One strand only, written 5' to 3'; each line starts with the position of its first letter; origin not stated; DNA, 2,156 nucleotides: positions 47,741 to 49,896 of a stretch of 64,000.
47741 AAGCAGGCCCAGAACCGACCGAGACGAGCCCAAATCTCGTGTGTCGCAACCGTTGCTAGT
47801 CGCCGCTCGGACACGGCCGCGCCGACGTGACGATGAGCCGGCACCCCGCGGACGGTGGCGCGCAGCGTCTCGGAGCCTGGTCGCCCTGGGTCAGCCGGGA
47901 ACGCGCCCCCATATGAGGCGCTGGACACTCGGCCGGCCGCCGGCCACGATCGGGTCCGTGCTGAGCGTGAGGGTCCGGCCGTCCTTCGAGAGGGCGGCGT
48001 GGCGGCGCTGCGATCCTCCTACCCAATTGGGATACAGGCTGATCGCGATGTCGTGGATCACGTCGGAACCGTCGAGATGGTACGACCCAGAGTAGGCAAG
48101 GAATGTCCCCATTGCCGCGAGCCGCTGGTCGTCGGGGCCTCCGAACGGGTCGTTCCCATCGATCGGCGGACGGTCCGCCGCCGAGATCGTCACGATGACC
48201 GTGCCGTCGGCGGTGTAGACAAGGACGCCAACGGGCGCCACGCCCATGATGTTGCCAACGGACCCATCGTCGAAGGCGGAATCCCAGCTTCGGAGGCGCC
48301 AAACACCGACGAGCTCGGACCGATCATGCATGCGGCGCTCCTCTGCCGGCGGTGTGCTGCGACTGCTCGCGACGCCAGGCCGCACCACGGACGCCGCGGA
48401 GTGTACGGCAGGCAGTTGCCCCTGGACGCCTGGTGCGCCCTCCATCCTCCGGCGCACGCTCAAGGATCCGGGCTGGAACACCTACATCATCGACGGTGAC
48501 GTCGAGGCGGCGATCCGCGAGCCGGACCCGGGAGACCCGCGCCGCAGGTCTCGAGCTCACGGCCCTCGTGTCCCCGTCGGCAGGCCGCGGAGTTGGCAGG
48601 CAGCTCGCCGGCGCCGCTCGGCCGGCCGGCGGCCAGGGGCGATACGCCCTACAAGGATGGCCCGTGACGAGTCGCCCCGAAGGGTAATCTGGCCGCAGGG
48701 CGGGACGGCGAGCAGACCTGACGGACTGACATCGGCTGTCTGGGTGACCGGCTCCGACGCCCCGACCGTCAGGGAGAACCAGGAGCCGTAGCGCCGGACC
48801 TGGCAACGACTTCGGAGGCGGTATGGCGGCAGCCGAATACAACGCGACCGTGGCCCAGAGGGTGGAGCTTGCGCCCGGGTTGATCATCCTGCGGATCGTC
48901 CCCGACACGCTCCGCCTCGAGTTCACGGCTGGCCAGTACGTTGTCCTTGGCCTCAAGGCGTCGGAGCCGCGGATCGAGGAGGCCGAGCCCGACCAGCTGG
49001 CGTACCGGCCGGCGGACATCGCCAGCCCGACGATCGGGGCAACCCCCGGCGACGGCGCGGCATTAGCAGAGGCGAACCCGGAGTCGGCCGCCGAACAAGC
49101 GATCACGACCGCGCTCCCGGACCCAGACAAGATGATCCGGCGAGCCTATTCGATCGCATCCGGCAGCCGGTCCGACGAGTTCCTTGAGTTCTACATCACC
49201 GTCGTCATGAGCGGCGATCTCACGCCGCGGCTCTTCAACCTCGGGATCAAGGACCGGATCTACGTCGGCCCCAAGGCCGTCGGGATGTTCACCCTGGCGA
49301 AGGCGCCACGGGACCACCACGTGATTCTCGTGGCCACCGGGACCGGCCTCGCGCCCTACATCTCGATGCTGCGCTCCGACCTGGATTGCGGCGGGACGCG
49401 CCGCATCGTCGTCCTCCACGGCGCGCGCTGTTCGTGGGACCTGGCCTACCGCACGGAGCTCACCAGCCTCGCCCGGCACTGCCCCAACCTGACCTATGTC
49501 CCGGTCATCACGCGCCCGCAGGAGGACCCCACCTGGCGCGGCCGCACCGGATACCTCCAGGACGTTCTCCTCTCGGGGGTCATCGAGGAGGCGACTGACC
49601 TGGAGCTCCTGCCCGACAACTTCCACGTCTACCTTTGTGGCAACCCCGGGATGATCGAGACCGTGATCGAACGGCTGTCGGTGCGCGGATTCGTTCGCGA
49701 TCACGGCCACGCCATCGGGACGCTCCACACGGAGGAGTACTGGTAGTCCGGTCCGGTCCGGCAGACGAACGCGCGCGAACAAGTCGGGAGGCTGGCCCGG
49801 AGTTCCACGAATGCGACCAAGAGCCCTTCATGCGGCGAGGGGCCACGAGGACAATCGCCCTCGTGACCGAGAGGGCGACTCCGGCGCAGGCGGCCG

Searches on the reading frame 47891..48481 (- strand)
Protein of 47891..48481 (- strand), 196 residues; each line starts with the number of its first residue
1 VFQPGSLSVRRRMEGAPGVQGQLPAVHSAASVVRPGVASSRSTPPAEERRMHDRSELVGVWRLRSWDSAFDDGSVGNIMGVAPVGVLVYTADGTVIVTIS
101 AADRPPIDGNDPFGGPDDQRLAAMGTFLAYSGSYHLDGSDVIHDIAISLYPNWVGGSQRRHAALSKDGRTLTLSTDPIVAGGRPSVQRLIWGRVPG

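Call 93: search_protein_families(library=pfam, proteins=[window:47891-48481:-], max_evalue=0.0001)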
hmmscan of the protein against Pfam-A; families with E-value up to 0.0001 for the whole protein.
window:47891-48481:- (196 aa): 1 family
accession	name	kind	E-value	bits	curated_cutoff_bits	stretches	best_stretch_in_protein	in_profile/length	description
PF13924.12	Lipocalin_5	-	2.8e-28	99.1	25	1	58-194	1-142/142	Lipocalin-like domain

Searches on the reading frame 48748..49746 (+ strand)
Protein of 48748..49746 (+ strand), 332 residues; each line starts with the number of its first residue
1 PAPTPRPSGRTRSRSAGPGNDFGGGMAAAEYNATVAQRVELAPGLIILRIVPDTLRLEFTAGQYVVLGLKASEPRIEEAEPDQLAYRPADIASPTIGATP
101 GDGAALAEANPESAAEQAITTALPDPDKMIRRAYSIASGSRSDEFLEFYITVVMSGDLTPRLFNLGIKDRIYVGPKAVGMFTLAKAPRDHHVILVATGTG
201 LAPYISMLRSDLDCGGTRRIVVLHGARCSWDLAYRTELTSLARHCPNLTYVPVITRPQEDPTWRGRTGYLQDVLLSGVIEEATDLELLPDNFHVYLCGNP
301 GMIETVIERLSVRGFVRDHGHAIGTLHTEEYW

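Call 93: search_protein_families(library=pfam, proteins=[window:48748-49746:+], max_evalue=0.0001)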
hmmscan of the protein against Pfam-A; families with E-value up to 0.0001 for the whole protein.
window:48748-49746:+ (332 aa): 1 family
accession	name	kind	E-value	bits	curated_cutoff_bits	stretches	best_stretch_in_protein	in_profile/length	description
PF00175.26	NAD_binding_1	-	4.6e-21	76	22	1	194-306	1-107/109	Oxidoreductase NAD-binding domain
